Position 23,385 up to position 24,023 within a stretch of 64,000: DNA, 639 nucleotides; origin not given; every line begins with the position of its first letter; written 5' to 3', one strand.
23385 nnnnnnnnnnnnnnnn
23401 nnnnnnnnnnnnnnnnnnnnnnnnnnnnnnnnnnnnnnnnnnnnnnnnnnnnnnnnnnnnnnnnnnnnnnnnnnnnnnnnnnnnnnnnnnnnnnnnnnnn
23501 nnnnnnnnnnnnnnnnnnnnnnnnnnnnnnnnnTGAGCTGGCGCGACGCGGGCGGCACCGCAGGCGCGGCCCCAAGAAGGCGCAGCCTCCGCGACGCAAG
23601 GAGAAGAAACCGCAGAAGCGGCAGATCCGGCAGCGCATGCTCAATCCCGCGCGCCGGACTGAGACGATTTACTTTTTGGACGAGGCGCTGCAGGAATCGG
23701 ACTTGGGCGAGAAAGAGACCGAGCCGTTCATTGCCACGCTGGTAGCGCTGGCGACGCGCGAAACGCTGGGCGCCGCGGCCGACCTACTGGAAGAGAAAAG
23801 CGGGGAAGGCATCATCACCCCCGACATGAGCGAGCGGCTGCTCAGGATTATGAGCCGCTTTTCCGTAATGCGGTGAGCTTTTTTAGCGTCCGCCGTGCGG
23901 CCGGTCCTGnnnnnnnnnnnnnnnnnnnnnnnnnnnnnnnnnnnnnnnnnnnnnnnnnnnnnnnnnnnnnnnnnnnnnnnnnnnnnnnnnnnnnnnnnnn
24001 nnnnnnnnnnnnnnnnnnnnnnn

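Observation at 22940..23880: OB-fold + RGG + tandem CCHC zinc-knuckle protein next to the RPA operon, with a K/R-rich frame open past its stop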

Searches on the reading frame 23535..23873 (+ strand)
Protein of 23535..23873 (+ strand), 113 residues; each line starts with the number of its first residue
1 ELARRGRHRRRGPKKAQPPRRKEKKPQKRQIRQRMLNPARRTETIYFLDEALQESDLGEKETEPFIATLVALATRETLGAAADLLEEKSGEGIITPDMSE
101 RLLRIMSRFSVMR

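Call 6: search_protein_families(library=pfam, proteins=[window:23535-23873:+], max_evalue=1)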
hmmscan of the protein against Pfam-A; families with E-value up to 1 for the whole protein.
window:23535-23873:+ (113 aa): 0 families

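Call 7: search_protein_families(library=ncbifam, proteins=[window:23535-23873:+], max_evalue=1)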
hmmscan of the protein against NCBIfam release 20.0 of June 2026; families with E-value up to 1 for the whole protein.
window:23535-23873:+ (113 aa): 0 families

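Call 9: find_homologous_proteins(query=window:23535-23873:+, max_evalue=0.01)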
Query window:23535-23873:+ (113 aa): 4 proteins with E <= 0.01 among 53 candidates.
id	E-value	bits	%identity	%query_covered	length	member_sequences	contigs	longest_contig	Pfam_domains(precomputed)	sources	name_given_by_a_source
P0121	4.7e-39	151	97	70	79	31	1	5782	-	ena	-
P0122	6.5e-39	150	96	70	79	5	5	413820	-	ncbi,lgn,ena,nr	ncbi:MAG: hypothetical protein BEU05_00415 [Marine Group III euryarchaeote CG-Bathy2]|nr:MAG: hypoth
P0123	3.4e-37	145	95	70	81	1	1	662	-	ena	-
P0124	2.1e-33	132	89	70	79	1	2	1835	-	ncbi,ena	-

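Call 26: find_related_loci(query=A2, collection=genome_contigs, flank=3000)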
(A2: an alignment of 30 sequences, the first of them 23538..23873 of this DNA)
Query A2 (112 aa) in genome_contigs; peptide patterns used: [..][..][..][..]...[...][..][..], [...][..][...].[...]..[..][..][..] (x = any residue, [..] = any of these).
90 stretches matched a pattern; 36 encode a relative of the query (tblastn E <= 1e-3); 36 distinct loci.
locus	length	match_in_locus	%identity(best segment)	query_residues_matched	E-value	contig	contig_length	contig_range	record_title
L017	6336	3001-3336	97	1-112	2e-72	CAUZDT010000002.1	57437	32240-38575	MAG: Candidatus Thalassarchaeaceae archaeon isolate CB27_Tmax.1 genome assembly, contig: Ga0310121_10000260, whole genom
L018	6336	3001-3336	97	1-112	2e-71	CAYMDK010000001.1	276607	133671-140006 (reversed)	MAG TPA_asm: uncultured archaeon isolate SRP092902_co1_221 genome assembly, contig: NODE_7_length_276607_cov_33.892371,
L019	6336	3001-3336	73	1-112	2e-44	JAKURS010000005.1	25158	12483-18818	MAG: Candidatus Poseidoniia archaeon isolate ALOHA_A2.5_61 A2.5-MGIII-9_5, whole genome shotgun sequence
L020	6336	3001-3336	73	1-112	2e-43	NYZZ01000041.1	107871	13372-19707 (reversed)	MAG: Methanobacteriota archaeon isolate ARS43 MHASMcontig_628649, whole genome shotgun sequence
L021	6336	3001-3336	72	1-112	1e-42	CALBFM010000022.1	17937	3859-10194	MAG TPA_asm: uncultured euryarchaeote isolate ERR599072_bin.75_CONCOCT_v1.1_MAG genome assembly, contig: ERZ841139.2706,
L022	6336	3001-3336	71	1-112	3e-42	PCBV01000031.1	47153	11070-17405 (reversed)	MAG: Methanobacteriota archaeon isolate NP112 47183, whole genome shotgun sequence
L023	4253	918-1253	55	1-112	1e-27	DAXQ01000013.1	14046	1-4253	MAG TPA_asm: Euryarchaeota archaeon UBA136 UBA136_contig_24842, whole genome shotgun sequence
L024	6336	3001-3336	54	1-112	1e-27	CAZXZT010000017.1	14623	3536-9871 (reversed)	MAG TPA_asm: uncultured archaeon isolate SRP077602_co9_143 genome assembly, contig: NODE_5277_length_14623_cov_5.451812,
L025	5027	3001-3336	54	1-112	2e-27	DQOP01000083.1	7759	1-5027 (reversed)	MAG TPA_asm: Candidatus Poseidoniales archaeon isolate SZUA-1158 k95_363033, whole genome shotgun sequence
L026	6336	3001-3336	52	1-112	1e-24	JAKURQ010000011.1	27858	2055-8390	MAG: Candidatus Poseidoniia archaeon isolate ALOHA_A2.5_59 A2.5-MGIII-7_11, whole genome shotgun sequence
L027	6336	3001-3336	52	1-112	9e-25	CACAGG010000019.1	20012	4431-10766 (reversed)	uncultured marine group III euryarchaeote isolate AG-343-J07 genome assembly, contig: AG-343-J07_NODE_19, whole genome s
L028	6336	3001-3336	52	1-112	9e-25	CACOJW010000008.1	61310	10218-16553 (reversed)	MAG: uncultured marine group III euryarchaeote isolate AH-321-L02 genome assembly, contig: AH-321-L02_NODE_8, whole geno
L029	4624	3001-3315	50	8-112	2e-24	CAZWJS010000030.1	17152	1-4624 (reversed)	MAG TPA_asm: uncultured archaeon isolate SRP077602_co4_180 genome assembly, contig: NODE_5749_length_17152_cov_12.817044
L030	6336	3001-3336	52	1-112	2e-24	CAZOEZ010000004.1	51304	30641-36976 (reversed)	MAG TPA_asm: uncultured archaeon isolate SRP260945_co1_51 genome assembly, contig: NODE_826_length_51304_cov_30.095104,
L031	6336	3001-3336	52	1-112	2e-24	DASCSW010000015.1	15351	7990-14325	MAG TPA_asm: Candidatus Poseidoniia archaeon isolate Ts_MAG_4 NODE_15_length_15351_cov_2.964188, whole genome shotgun se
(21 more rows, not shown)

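Call 28: predict_structure(alignment_id=A2)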
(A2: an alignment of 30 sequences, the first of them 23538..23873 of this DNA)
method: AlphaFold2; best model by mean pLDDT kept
length: 112 residues; sequences in the alignment: 30
mean_pLDDT: 77.2   pTM: 0.62
mean pLDDT of the five models: 77.2, 76.9, 76.3, 75.8, 73.3
residues with pLDDT >= 90: 48; 70-90: 27; 50-70: 23; < 50: 14
segments of 3 or more residues with pLDDT < 50: 1-7, 9-11
pLDDT, mean of each block of 10 residues (from residue 1): 46 55 51 69 93 83 92 90 95 92 88 53
secondary structure, 60 per line:
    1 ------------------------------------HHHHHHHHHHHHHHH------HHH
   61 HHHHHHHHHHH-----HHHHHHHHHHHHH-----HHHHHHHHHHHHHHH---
elements in order: H37-51 H58-71 H77-89 H95-109

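Call 35: search_solved_structures(query=A2, max_evalue=10)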
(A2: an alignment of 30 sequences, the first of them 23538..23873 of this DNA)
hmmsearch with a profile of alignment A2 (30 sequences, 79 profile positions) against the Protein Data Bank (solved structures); distinct sequences matched with E-value up to 10: 3.
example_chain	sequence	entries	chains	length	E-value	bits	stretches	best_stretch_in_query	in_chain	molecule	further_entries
3qoo_A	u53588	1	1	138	0.053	16.5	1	26-69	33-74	Uncharacterized protein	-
8w2s_A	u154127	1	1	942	0.42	13.6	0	55-76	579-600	HNH nuclease domain-containing protein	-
1lsh_A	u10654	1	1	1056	1.7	11.7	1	8-53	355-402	LIPOVITELLIN (LV-1N, LV-1C)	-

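Call 37: search_protein_representatives(alignment_id=A2)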
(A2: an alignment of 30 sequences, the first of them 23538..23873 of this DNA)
Query: 30 sequences, 79 profile positions. Proteins with E-value up to 0.001 (for the whole library): 149; up to 1e-10: 19; up to 1e-30: 1. The best 149 are listed.
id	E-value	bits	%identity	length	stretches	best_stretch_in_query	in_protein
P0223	2.1e-40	152.5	-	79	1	1-79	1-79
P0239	6.3e-29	115.7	-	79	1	1-79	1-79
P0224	6.7e-28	112.4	-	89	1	19-79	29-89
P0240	1.5e-25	104.9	-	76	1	1-56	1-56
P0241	2.2e-23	97.9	-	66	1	1-52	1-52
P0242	2.6e-22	94.5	-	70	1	1-54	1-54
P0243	2.6e-21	91.3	-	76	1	1-47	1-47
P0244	9.5e-21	89.5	-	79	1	1-79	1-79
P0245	4.1e-17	77.8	-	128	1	1-79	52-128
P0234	2.0e-16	75.6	-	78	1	34-79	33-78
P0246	8.7e-14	67.2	-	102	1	1-79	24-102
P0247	1.6e-13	66.3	-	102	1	1-79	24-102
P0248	2.3e-13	65.8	-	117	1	1-79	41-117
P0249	2.8e-13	65.5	-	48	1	32-79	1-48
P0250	3.3e-12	62.1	-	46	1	1-38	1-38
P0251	7.9e-12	60.9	-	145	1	1-79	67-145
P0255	2.5e-10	56.1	-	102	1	1-79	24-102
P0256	4.5e-10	55.3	-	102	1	1-79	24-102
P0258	6.4e-10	54.8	-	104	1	1-79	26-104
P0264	5.9e-09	51.7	-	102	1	11-79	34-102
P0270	4.0e-08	49.0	-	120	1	1-79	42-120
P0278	1.7e-07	47.0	-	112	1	1-79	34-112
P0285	4.3e-07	45.7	-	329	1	8-76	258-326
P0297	1.0e-06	44.5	-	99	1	1-79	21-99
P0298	1.1e-06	44.4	-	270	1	2-79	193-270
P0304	3.7e-06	42.7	-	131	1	1-79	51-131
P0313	9.0e-06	41.5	-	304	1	1-79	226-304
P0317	1.4e-05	40.9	-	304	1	12-79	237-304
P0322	2.4e-05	40.1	-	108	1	1-79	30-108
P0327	3.0e-05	39.8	-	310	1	1-79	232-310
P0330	4.3e-05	39.3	-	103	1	1-79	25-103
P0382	9.0e-04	35.1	-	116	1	1-79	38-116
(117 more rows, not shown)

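Call 39: list_cluster_members(proteins=[P0248, P0278, P0258, P0246, P0313, P0285, P0298, P0245, P0251, P0270])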
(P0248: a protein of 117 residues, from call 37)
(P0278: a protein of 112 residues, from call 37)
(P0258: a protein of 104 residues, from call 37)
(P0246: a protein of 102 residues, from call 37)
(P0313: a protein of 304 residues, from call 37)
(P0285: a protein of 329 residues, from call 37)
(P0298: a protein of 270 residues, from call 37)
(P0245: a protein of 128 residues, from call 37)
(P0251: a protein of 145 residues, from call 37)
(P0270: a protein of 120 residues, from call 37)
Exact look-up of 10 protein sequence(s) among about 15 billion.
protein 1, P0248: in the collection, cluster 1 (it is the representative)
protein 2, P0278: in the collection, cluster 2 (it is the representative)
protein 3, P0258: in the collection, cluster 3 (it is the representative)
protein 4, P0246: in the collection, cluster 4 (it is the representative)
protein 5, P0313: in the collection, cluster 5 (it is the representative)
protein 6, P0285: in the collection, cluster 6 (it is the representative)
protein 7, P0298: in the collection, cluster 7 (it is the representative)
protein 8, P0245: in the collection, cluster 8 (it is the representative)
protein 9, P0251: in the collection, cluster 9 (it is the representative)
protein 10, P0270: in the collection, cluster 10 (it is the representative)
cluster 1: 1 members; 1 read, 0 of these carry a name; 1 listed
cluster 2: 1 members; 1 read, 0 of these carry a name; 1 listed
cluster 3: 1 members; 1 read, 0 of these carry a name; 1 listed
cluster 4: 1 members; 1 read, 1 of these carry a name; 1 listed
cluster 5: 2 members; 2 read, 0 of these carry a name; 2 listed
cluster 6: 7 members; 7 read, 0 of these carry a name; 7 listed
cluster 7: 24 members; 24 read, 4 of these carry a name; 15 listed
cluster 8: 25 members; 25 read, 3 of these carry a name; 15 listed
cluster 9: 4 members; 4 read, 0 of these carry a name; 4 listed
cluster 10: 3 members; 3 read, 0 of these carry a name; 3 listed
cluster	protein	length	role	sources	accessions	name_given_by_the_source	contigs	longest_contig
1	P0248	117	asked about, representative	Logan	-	-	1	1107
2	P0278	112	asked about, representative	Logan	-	-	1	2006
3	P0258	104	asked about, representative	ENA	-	-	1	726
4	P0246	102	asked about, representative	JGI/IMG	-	hypothetical protein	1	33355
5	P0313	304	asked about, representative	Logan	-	-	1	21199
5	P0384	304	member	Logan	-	-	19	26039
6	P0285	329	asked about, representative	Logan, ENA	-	-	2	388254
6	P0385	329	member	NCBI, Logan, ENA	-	-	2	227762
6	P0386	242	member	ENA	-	-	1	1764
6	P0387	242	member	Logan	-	-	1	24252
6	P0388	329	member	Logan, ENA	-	-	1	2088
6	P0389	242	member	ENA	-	-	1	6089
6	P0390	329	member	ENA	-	-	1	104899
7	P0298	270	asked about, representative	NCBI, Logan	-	-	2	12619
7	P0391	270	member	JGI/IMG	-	hypothetical protein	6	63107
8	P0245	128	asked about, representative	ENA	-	-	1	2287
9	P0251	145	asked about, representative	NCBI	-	-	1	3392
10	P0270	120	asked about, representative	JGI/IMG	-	-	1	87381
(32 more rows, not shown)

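Call 40: search_protein_families(library=pfam, proteins=[P0248, P0278, P0258, P0246, P0313, P0285, P0298, P0245, P0251, P0270], max_evalue=1)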
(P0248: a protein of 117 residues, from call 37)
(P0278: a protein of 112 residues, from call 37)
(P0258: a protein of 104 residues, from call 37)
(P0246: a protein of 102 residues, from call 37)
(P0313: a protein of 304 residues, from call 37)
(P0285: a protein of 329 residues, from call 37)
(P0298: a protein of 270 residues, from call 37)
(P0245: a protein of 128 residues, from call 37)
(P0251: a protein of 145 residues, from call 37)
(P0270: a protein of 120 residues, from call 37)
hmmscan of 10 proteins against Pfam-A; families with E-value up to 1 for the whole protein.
P0248 (117 aa): 0 families

P0278 (112 aa): 1 family
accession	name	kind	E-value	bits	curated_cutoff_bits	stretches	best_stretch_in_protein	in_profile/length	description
PF06253.16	MTTB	-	0.23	9.9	25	1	3-88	2-84/500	Trimethylamine methyltransferase (MTTB)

P0258 (104 aa): 1 family
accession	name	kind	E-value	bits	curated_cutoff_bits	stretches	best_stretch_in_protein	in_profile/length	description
PF23706.1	Rv1893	-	0.07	13.4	27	1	51-85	10-43/72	Rv1893-like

P0246 (102 aa): 0 families

P0313 (304 aa): 1 family
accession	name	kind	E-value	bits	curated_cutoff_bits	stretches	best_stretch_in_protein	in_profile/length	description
PF20612.3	SHOCT_2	-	0.2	12.3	24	1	275-298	18-41/53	SHOCT domain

P0285 (329 aa): 0 families

P0298 (270 aa): 1 family
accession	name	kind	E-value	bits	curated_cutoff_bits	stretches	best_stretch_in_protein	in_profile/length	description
PF12939.12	DUF3837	-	0.23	12.4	25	0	231-268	45-82/101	Domain of unknown function (DUF3837)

P0245 (128 aa): 0 families

P0251 (145 aa): 1 family
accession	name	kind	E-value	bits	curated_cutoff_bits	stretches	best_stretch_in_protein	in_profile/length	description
PF02216.22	B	-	0.086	13.3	27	1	82-107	14-39/53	B domain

P0270 (120 aa): 0 families

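Call 41: find_encoding_contigs(protein=P0245, flank=4000, max_places=3)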
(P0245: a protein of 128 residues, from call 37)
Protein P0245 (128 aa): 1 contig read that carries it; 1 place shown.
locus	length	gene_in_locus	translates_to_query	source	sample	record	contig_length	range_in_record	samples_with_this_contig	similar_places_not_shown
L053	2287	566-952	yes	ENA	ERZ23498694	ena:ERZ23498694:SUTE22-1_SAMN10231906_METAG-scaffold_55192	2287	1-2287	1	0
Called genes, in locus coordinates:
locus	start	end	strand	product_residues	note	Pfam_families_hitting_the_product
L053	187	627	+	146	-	PF21473:OB_Ssb-like (weak)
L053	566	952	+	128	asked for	-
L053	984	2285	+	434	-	?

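Call 42: find_encoding_contigs(protein=P0298, flank=4000, max_places=3)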
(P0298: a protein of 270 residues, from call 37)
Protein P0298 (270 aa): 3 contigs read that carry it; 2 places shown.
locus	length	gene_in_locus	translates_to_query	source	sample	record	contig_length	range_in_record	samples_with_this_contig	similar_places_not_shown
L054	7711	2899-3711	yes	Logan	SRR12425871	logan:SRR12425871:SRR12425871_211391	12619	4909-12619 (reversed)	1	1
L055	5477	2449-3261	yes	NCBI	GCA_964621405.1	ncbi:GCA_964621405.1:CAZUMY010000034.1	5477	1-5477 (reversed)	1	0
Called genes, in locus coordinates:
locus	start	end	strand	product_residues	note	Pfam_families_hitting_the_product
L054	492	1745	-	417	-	PF07969:Amidohydro_3 (faint), PF01979:Amidohydro_1 (faint)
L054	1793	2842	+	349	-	PF00814:TsaD, PF22521:HypF_C_2 (weak)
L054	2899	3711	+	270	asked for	-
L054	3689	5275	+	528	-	PF01642:MM_CoA_mutase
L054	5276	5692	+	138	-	PF00903:Glyoxalase, PF13468:Glyoxalase_3 (weak), PF13669:Glyoxalase_4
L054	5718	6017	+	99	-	-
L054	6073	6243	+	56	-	-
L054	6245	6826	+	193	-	PF01227:GTP_cyclohydroI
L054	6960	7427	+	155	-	PF04055:Radical_SAM (weak)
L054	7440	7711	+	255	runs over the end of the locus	PF06508:QueC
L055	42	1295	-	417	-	PF07969:Amidohydro_3 (faint), PF01979:Amidohydro_1 (faint)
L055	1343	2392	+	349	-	PF00814:TsaD, PF22521:HypF_C_2 (weak)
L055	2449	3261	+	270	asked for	-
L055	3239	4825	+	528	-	PF01642:MM_CoA_mutase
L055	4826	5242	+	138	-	PF00903:Glyoxalase, PF13468:Glyoxalase_3 (weak), PF13669:Glyoxalase_4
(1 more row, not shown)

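Call 57: list_cluster_members(proteins=[P0256, P0322, P0255, P0264, P0382, P0317, P0330, P0297, P0327, P0304])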
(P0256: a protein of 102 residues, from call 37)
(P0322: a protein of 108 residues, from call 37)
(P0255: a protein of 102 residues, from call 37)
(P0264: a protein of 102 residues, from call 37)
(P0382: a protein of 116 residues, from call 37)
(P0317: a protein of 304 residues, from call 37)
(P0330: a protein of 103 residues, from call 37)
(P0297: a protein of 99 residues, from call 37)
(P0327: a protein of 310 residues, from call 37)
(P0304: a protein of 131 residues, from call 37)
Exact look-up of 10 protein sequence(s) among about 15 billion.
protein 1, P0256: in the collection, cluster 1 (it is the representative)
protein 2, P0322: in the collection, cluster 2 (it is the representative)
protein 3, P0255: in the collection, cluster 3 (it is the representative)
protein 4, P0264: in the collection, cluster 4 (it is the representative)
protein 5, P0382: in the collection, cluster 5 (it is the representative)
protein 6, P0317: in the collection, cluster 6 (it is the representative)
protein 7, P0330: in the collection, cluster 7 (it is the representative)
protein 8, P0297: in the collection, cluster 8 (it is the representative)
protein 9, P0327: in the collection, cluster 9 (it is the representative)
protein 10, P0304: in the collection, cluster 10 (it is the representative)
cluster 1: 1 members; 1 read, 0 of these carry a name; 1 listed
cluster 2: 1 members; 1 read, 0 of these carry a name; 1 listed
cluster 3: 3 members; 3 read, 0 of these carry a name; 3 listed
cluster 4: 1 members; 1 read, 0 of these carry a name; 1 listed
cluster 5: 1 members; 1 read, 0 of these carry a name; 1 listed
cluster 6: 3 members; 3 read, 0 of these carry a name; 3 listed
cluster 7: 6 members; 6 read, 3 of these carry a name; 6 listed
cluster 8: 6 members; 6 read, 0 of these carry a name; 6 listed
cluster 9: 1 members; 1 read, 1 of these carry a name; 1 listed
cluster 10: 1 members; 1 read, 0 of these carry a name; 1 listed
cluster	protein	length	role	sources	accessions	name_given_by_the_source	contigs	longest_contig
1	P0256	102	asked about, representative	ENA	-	-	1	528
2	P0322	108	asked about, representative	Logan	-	-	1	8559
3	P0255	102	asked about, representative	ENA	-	-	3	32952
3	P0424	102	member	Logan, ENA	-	-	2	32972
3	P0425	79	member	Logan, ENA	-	-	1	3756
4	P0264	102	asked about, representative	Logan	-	-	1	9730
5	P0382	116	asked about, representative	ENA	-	-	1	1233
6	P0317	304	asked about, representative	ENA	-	-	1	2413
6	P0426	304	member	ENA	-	-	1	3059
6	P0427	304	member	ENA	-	-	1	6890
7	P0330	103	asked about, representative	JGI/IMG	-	hypothetical protein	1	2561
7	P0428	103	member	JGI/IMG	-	hypothetical protein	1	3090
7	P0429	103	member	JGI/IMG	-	hypothetical protein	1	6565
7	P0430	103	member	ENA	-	-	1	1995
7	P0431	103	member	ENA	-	-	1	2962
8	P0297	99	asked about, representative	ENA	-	-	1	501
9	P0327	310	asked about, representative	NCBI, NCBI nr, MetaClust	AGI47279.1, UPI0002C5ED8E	hypothetical protein TALC_00269 [Thermoplasmatales archaeon BRNA1] | status=active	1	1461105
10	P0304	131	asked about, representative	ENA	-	-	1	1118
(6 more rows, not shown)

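Call 69: find_encoding_contigs(protein=P0327, flank=5000, max_places=1)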
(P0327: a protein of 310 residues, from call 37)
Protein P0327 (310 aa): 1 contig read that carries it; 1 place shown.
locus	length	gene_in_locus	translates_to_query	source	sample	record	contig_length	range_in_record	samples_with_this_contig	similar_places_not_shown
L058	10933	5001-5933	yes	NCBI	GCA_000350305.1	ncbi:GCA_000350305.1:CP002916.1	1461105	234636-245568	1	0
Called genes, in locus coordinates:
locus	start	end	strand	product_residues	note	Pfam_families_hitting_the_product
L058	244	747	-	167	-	-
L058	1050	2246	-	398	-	PF01969:Ni_insertion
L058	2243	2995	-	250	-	PF00731:AIRC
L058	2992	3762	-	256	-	-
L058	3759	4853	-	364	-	PF04326:SLFN_AlbA_2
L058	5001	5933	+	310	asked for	-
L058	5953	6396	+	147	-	PF03479:PCC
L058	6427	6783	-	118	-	-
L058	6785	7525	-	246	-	PF01884:PcrB, PF00977:His_biosynth, PF05690:ThiG (weak)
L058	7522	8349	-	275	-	PF01040:UbiA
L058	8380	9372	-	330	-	PF01170:UPF0020, PF01555:N6_N4_Mtase (faint), PF03602:Cons_hypoth95 (weak), PF13847:Methyltransf_31, PF09445:Methyltransf_15 (weak), PF13649:Methyltransf_25 (weak)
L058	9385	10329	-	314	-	PF11731:Cdd1 (weak), PF14520:HHH_5, PF00154:RecA_N, PF08423:Rad51, PF06745:ATPase (weak)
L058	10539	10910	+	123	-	-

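Call 70: find_encoding_contigs(protein=P0255, flank=5000, max_places=1)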
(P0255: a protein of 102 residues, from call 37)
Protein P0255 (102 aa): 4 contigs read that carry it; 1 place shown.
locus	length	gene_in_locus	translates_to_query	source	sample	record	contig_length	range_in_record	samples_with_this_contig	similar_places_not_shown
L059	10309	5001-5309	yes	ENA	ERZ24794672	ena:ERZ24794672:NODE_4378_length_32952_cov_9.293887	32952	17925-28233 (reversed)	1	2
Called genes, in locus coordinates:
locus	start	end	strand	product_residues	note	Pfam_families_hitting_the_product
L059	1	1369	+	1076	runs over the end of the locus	PF22148:Fervidolysin_NPro-like (weak), PF00082:Peptidase_S8, PF17803:Cadherin_4 (faint), PF05345:He_PIG (faint), PF18911:PKD_4, PF00801:PKD (weak), PF17963:Big_9 (weak)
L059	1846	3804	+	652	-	PF16177:ACAS_N, PF00501:AMP-binding, PF13193:AMP-binding_C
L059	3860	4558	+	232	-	PF01037:AsnC_trans_reg (faint)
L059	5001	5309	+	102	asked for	-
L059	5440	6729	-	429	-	PF13173:AAA_14, PF13635:DUF4143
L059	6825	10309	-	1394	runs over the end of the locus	PF25778:DUF7948, PF06739:SBBP (weak), PF17164:DUF5122 (faint), PF06739:SBBP, PF22352:K319L-like_PKD (faint), PF06739:SBBP, PF17957:Big_7, PF07705:CARDB, +3 more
